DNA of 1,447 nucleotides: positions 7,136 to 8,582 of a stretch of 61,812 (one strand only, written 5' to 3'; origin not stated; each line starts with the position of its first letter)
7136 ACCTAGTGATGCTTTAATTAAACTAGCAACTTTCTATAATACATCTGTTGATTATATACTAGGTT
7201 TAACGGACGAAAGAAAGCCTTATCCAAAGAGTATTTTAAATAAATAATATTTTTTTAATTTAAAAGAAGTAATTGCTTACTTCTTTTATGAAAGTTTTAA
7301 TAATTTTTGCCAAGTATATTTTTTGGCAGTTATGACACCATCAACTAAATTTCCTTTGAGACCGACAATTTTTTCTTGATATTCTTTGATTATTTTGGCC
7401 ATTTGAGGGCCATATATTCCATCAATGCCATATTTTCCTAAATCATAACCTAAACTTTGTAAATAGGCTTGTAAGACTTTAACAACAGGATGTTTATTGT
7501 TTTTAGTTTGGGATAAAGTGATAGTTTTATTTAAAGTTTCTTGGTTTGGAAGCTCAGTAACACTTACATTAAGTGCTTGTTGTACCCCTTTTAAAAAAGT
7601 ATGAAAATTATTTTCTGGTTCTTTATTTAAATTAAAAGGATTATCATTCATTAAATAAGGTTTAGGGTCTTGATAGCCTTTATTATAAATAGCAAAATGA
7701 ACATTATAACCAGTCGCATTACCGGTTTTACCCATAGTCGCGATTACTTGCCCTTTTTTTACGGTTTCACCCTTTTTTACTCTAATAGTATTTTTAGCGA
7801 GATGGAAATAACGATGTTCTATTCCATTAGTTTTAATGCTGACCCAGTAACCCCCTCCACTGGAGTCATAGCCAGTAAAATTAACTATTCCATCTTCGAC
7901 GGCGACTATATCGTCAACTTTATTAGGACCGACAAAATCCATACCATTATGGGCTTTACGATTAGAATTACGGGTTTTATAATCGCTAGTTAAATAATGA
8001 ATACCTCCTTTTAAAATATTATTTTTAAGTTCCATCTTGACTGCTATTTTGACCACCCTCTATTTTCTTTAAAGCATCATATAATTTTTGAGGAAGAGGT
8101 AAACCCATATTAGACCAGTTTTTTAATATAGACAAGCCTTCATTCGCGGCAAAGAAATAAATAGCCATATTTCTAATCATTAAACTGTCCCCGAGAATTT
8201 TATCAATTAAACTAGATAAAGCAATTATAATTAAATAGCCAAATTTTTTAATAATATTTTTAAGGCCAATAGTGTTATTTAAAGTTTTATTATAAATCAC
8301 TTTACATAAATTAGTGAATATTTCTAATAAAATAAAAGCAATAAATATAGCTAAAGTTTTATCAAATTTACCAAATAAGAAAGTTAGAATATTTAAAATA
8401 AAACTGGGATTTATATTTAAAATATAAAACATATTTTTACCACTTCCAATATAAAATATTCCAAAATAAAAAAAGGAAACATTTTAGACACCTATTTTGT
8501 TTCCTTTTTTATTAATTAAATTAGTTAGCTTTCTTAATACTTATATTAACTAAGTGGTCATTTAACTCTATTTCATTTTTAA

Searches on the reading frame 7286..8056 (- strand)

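Call 11: search_protein_families(library=pfam, proteins=[window:7286-8056:-], max_evalue=0.01)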
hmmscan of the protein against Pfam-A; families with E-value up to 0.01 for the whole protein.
window:7286-8056:- (256 aa): 3 families
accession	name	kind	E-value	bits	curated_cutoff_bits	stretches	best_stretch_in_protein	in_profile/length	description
PF01551.29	Peptidase_M23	-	2.1e-21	76.3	28.7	1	35-127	2-91/96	Peptidase family M23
PF01471.23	PG_binding_1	-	3.3e-08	34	23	1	189-229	2-40/57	Putative peptidoglycan binding domain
PF13533.13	Biotin_lipoyl_2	-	0.0028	17.9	29.8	1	90-107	13-30/32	Biotin-lipoyl like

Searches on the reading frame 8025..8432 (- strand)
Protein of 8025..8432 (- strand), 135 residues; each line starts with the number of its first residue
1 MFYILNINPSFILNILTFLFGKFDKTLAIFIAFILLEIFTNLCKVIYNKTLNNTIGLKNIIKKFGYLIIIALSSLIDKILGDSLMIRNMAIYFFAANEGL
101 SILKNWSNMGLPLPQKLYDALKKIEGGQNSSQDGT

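Call 11: search_protein_families(library=pfam, proteins=[window:8025-8432:-], max_evalue=0.01)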
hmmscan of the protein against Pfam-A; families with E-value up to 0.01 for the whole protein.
window:8025-8432:- (135 aa): 1 family
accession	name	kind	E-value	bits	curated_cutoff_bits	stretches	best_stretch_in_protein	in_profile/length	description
PF05105.17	Phage_holin_4_1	-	1.4e-29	103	22.2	1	15-124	2-114/116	Bacteriophage holin family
